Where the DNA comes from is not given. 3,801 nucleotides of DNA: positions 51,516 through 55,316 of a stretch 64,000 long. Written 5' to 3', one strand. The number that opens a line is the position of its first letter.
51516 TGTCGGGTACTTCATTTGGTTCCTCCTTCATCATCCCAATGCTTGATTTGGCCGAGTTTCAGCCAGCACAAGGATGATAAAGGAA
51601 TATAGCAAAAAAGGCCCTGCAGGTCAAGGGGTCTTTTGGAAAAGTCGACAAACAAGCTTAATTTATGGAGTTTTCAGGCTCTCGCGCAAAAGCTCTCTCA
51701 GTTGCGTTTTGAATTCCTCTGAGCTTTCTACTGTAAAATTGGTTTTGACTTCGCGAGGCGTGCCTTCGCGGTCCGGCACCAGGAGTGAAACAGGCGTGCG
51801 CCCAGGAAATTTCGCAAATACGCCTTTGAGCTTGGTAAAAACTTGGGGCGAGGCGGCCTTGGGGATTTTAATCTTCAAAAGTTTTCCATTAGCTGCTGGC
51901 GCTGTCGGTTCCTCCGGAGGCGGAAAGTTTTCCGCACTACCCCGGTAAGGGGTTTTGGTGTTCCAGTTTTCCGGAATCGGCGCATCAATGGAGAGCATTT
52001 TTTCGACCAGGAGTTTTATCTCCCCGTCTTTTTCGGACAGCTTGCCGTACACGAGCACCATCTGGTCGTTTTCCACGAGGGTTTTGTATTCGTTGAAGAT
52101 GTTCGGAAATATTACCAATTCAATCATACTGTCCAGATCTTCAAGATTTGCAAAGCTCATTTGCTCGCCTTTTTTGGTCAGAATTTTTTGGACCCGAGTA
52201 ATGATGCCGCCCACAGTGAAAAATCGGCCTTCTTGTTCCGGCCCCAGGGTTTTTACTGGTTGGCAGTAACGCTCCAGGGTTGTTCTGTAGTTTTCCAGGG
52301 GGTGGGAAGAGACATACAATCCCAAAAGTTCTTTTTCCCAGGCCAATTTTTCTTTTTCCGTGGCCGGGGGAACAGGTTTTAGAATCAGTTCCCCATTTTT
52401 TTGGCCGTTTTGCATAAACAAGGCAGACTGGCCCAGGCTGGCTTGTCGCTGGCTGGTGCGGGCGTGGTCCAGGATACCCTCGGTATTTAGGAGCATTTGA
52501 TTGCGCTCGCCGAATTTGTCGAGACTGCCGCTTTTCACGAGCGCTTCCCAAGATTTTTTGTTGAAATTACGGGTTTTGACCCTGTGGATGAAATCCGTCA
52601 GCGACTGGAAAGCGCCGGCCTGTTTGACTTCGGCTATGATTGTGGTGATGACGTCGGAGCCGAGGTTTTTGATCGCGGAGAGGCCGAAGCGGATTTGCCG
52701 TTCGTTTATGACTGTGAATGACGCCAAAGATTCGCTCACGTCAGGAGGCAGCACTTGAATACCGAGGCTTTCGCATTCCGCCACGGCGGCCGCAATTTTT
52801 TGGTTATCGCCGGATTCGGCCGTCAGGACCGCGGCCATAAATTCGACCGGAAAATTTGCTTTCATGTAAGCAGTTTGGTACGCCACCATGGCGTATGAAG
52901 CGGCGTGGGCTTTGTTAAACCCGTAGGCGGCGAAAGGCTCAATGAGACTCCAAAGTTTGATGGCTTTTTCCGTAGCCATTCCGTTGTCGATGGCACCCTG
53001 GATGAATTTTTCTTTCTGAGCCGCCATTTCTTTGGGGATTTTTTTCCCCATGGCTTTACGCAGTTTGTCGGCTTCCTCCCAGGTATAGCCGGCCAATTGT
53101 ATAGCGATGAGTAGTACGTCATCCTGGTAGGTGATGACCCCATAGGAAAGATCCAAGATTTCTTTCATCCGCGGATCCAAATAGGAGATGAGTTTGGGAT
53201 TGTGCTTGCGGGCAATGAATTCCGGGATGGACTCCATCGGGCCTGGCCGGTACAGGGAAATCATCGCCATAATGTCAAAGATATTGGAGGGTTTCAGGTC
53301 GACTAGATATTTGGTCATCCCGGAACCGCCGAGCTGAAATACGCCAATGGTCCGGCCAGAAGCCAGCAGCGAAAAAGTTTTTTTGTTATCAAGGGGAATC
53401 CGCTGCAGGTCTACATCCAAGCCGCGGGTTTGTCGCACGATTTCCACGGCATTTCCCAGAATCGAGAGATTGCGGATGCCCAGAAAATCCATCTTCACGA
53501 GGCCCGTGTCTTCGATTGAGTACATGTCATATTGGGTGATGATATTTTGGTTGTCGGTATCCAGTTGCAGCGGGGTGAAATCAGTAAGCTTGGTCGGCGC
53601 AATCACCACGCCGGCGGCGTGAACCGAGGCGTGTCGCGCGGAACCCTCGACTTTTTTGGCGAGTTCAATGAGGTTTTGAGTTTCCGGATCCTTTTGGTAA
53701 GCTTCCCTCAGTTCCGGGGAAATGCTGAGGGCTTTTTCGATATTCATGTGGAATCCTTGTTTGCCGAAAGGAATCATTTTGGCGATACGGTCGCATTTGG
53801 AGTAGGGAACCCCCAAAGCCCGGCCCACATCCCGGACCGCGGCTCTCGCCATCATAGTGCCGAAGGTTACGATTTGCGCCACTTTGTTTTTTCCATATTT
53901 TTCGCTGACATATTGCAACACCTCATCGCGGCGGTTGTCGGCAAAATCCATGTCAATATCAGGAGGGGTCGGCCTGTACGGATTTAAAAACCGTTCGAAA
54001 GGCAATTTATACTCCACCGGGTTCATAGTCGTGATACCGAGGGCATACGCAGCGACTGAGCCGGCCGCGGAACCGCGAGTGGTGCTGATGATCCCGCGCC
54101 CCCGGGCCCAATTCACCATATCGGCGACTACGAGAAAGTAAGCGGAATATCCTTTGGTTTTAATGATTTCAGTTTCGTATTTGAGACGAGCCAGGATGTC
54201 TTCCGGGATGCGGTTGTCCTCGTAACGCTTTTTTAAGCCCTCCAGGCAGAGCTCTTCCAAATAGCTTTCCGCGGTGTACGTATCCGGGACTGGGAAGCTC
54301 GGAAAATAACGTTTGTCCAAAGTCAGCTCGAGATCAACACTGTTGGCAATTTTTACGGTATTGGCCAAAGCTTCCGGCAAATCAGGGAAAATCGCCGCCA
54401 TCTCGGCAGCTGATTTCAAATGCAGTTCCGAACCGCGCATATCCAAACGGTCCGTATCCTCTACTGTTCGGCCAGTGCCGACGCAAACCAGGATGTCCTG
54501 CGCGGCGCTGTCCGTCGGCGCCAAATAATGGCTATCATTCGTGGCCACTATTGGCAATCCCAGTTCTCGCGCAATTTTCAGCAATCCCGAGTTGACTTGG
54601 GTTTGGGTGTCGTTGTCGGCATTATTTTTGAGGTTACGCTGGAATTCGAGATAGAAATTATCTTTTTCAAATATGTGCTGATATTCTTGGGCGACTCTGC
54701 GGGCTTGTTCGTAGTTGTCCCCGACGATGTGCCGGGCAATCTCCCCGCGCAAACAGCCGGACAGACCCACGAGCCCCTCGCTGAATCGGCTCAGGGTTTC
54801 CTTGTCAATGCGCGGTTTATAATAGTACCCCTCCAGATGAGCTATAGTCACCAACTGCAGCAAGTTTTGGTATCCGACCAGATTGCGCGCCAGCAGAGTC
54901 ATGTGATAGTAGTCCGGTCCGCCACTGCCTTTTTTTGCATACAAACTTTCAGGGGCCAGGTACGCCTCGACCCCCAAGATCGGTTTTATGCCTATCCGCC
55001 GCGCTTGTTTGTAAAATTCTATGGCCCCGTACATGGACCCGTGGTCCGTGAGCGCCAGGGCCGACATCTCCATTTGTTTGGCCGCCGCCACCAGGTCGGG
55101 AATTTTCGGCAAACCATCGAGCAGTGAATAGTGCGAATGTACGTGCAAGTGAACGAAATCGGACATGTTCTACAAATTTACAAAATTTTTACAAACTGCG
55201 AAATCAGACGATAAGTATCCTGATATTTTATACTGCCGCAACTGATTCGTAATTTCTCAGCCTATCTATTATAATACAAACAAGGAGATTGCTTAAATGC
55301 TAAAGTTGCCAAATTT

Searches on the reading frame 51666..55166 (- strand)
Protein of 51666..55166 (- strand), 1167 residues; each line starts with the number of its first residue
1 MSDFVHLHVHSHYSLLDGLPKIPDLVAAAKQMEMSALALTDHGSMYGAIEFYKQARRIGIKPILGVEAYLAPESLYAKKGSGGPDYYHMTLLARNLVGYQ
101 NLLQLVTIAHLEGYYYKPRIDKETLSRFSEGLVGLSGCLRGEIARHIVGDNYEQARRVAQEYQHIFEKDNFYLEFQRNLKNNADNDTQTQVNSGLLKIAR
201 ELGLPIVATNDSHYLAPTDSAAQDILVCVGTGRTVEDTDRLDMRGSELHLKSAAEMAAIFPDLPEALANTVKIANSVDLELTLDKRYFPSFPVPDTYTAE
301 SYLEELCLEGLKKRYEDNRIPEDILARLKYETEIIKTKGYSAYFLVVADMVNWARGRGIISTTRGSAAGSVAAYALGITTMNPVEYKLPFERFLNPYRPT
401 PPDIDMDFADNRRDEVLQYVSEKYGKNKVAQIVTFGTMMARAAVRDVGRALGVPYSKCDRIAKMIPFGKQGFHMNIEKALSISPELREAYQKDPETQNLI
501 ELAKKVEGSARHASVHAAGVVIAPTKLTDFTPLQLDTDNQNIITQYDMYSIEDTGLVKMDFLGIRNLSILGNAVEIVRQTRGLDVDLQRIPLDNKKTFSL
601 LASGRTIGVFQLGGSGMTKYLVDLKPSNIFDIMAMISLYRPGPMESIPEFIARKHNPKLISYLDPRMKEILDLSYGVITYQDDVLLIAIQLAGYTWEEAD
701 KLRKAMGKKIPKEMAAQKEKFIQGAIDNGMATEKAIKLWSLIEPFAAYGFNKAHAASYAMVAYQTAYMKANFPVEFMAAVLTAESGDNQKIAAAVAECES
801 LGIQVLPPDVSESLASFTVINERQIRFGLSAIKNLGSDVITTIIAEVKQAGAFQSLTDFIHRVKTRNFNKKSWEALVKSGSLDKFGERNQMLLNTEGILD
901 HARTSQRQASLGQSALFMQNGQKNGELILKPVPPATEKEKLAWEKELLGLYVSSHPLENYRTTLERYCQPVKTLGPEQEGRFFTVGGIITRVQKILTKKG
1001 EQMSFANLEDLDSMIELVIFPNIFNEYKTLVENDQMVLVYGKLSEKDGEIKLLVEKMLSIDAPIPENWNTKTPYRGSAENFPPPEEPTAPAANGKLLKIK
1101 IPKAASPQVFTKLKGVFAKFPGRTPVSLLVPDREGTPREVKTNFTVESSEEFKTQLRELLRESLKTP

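Call 11: search_protein_families(library=pfam, proteins=[window:51666-55166:-])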
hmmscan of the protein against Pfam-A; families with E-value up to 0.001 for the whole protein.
window:51666-55166:- (1167 aa): 5 families
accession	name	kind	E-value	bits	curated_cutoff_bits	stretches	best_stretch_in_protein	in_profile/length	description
PF07733.18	DNA_pol3_alpha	-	1.7e-99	333.1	23.9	1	301-563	1-260/260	Bacterial DNA polymerase III alpha NTPase domain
PF02811.25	PHP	-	5.9e-57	193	26.4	1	6-177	1-163/164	PHP domain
PF17657.6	DNA_pol3_finger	-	8.2e-54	181.8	22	1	566-729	1-166/166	Bacterial DNA polymerase III alpha subunit finger domain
PF14579.12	HHH_6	-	9.6e-26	90.3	25.6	1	802-890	1-89/90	Helix-hairpin-helix motif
PF01336.31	tRNA_anti-codon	-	4e-10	39.9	27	1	984-1057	2-72/75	OB-fold nucleic acid binding domain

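Call 69: list_cluster_members(proteins=[P0001, window:51666-55166:-, window:45322-46821:+, window:46801-47700:-])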
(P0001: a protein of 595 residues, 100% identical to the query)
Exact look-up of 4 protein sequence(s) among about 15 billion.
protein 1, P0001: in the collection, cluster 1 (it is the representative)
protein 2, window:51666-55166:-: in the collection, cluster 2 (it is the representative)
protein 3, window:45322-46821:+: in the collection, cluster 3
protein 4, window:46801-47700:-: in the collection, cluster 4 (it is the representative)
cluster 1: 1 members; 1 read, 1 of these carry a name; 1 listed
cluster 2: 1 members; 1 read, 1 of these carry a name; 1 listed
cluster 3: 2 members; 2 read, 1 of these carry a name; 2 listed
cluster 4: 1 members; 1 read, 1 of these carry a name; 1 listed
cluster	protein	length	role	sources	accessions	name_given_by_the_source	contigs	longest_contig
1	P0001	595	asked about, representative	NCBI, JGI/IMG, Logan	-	threonyl-tRNA synthetase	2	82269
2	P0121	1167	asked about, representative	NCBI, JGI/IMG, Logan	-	DNA polymerase-3 subunit alpha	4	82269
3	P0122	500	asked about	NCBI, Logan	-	-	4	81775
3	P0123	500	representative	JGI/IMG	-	aspartyl-tRNA(Asn)/glutamyl-tRNA(Gln) amidotransferase subunit B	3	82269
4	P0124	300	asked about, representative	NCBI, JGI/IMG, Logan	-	tRNA dimethylallyltransferase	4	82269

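Call 70: find_homologous_proteins(query=window:51666-55166:-, max_evalue=1e-100)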
Query window:51666-55166:- (1167 aa): 8000 proteins with E <= 1e-100 among 8000 candidates; the best 120 are listed.
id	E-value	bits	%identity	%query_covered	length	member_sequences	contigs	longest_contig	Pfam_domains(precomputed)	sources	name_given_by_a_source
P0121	0.0e+0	2635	100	100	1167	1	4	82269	PF02811.27,PF14579.13,PF01336.32,PF17657.7,PF07733.19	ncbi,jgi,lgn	jgi:DNA polymerase-3 subunit alpha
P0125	0.0e+0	1998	75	100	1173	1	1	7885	PF02811.27,PF14579.13,PF01336.32,PF17657.7,PF07733.19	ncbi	-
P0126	0.0e+0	1991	75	100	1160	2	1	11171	PF02811.27,PF14579.13,PF01336.32,PF17657.7,PF07733.19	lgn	-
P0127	0.0e+0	1987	75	100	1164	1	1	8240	PF02811.27,PF14579.13,PF01336.32,PF17657.7,PF07733.19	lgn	-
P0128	0.0e+0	1960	74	100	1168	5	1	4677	PF02811.27,PF14579.13,PF01336.32,PF17657.7,PF07733.19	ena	-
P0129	0.0e+0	1942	73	100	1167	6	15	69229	PF02811.27,PF14579.13,PF01336.32,PF17657.7,PF07733.19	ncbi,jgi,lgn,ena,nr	ncbi:MAG: polymerase III, alpha subunit protein [Parcubacteria group bacterium GW2011_GWA2_51_12]|nr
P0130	0.0e+0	1914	73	100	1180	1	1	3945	PF02811.27,PF14579.13,PF01336.32,PF17657.7,PF07733.19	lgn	-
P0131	0.0e+0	1896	72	100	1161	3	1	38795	PF02811.27,PF14579.13,PF01336.32,PF17657.7,PF07733.19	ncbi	-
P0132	0.0e+0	1896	72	100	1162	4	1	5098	PF02811.27,PF14579.13,PF01336.32,PF17657.7,PF07733.19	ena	-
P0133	0.0e+0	1888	71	100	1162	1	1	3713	PF02811.27,PF14579.13,PF01336.32,PF17657.7,PF07733.19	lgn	-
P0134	0.0e+0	1873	71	99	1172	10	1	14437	PF02811.27,PF14579.13,PF01336.32,PF17657.7,PF07733.19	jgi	-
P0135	0.0e+0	1859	71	99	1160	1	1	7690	PF02811.27,PF14579.13,PF01336.32,PF17657.7,PF07733.19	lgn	-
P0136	0.0e+0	1857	70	100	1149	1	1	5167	PF02811.27,PF14579.13,PF01336.32,PF17657.7,PF07733.19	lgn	-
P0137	0.0e+0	1850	70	100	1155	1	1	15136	PF02811.27,PF14579.13,PF01336.32,PF17657.7,PF07733.19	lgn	-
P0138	0.0e+0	1848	70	99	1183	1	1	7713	PF02811.27,PF14579.13,PF01336.32,PF17657.7,PF07733.19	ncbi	-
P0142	0.0e+0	1830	69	100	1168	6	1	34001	PF02811.27,PF14579.13,PF01336.32,PF17657.7,PF07733.19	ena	-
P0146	0.0e+0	1796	69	100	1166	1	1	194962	PF02811.27,PF14579.13,PF01336.32,PF17657.7,PF07733.19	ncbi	-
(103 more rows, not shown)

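Call 71: find_encoding_contigs(protein=P0129, flank=3500, max_places=4)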
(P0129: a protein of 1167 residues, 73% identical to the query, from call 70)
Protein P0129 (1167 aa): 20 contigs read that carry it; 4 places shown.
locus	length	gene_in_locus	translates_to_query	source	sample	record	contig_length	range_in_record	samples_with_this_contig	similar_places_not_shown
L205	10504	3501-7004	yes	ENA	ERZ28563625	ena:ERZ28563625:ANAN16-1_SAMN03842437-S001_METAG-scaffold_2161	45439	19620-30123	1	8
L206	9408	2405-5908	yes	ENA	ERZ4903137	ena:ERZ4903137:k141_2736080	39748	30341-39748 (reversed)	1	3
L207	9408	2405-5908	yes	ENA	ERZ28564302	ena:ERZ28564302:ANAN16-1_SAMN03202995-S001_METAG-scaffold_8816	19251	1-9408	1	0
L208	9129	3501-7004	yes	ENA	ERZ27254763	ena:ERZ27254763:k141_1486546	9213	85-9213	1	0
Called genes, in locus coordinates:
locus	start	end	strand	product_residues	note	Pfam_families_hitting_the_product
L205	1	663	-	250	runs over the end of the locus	PF01386:Ribosomal_L25p, PF14693:Ribosomal_TL5_C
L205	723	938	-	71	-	-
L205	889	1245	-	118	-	-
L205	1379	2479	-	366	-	PF01098:FTSW_RODA_SPOVE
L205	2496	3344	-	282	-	-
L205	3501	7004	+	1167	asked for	PF02811:PHP, PF07733:DNA_pol3_alpha, PF17657:DNA_pol3_finger, PF14579:HHH_6, PF01336:tRNA_anti-codon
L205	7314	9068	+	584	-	PF07973:tRNA_SAD, PF00587:tRNA-synt_2b, PF03129:HGTP_anticodon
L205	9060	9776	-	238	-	PF18915:DUF5667 (weak)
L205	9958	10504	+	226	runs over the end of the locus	PF00702:Hydrolase, PF13419:HAD_2, PF03031:NIF (faint), PF13242:Hydrolase_like (weak)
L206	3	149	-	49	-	?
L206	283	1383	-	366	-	PF01098:FTSW_RODA_SPOVE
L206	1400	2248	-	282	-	-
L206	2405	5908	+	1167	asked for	PF02811:PHP, PF07733:DNA_pol3_alpha, PF17657:DNA_pol3_finger, PF14579:HHH_6, PF01336:tRNA_anti-codon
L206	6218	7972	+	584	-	PF07973:tRNA_SAD, PF00587:tRNA-synt_2b, PF03129:HGTP_anticodon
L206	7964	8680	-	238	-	PF18915:DUF5667 (weak)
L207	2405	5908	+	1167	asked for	PF02811:PHP, PF07733:DNA_pol3_alpha, PF17657:DNA_pol3_finger, PF14579:HHH_6, PF01336:tRNA_anti-codon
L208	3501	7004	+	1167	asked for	PF02811:PHP, PF07733:DNA_pol3_alpha, PF17657:DNA_pol3_finger, PF14579:HHH_6, PF01336:tRNA_anti-codon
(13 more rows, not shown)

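Call 72: find_encoding_contigs(protein=P0131, flank=3500, max_places=2)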
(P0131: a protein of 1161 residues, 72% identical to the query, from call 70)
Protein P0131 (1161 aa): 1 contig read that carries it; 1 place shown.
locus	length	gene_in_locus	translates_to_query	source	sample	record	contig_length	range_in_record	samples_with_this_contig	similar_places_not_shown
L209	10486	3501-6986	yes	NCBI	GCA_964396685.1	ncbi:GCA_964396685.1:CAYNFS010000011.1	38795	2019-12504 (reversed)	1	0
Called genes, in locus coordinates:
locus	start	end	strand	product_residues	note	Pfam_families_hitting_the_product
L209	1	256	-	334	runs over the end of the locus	PF11258:DUF3048, PF17479:DUF3048_C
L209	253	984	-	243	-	PF01386:Ribosomal_L25p, PF14693:Ribosomal_TL5_C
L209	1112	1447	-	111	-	-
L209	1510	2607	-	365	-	PF01098:FTSW_RODA_SPOVE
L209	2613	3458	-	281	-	-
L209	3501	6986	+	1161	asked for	PF02811:PHP, PF07733:DNA_pol3_alpha, PF17657:DNA_pol3_finger, PF14579:HHH_6, PF01336:tRNA_anti-codon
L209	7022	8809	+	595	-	PF07973:tRNA_SAD, PF00587:tRNA-synt_2b, PF03129:HGTP_anticodon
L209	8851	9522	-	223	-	PF18915:DUF5667 (weak)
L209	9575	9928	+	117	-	-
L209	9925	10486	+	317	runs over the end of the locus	PF01745:IPT (faint), PF01715:IPPT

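Call 73: find_encoding_contigs(protein=P0146, flank=3500, max_places=2)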
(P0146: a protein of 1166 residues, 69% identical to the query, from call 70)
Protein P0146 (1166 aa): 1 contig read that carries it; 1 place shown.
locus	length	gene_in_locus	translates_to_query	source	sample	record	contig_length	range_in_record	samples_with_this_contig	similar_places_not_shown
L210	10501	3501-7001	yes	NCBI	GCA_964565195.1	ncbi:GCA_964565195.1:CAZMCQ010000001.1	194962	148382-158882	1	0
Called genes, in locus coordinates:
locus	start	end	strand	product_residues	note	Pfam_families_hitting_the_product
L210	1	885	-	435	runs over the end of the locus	-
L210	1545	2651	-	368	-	PF01098:FTSW_RODA_SPOVE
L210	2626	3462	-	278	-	PF09624:DUF2393 (faint)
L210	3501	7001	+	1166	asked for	PF02811:PHP, PF07733:DNA_pol3_alpha, PF17657:DNA_pol3_finger, PF14579:HHH_6, PF01336:tRNA_anti-codon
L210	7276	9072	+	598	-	PF07973:tRNA_SAD, PF00587:tRNA-synt_2b, PF03129:HGTP_anticodon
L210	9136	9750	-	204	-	-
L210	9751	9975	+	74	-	-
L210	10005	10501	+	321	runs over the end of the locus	PF01745:IPT (weak), PF01715:IPPT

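Call 74: find_encoding_contigs(protein=P0142, flank=3500, max_places=2)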
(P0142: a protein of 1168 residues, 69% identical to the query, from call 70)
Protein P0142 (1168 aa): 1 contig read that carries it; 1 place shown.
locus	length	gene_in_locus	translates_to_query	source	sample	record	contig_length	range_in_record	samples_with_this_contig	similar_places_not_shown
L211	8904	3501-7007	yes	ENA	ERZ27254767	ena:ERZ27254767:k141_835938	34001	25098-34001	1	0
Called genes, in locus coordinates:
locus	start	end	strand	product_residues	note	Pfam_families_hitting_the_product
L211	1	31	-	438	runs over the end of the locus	PF00709:Adenylsucc_synt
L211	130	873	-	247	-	PF01386:Ribosomal_L25p, PF14693:Ribosomal_TL5_C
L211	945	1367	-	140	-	-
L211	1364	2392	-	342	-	PF01098:FTSW_RODA_SPOVE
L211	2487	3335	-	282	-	-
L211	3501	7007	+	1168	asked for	PF02811:PHP, PF07733:DNA_pol3_alpha, PF17657:DNA_pol3_finger, PF14579:HHH_6, PF01336:tRNA_anti-codon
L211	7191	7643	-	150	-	-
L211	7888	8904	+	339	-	?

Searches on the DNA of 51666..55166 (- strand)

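Call 75: search_with_rna_model(model_id=R1, sources=[L205, L206, L207, L208, L209, L210, L211, L081, L082, L083], max_evalue=1)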
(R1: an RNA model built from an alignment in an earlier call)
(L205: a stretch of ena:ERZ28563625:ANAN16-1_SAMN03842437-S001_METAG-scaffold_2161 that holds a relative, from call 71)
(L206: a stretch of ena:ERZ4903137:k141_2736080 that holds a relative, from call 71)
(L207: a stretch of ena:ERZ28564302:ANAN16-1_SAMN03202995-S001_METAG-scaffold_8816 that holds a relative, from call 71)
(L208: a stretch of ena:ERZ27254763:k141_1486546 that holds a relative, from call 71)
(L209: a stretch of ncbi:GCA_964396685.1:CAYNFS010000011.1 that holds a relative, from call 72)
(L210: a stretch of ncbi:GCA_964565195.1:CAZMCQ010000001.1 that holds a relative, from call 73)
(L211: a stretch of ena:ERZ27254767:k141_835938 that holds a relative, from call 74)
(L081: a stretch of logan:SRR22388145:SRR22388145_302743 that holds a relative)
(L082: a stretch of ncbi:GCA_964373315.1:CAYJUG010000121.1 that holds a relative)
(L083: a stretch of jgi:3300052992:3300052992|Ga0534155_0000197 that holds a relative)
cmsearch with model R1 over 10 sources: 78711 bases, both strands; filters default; matches with E-value up to 1: 8.
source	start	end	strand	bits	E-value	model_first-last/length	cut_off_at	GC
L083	873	953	+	39.9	2.8e-07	1-68/68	no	0.6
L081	469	539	+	36.9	1.4e-06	1-68/68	no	0.66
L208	7112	7213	+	26.2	0.0004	1-68/68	no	0.65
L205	7112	7191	+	25.8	0.00049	1-68/68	no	0.57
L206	6016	6095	+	25.8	0.00049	1-68/68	no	0.57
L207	6016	6095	+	25.8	0.00049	1-68/68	no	0.57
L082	408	484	+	23.4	0.0018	1-68/68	no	0.64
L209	6224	6297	+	16.3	0.078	1-68/68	no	0.57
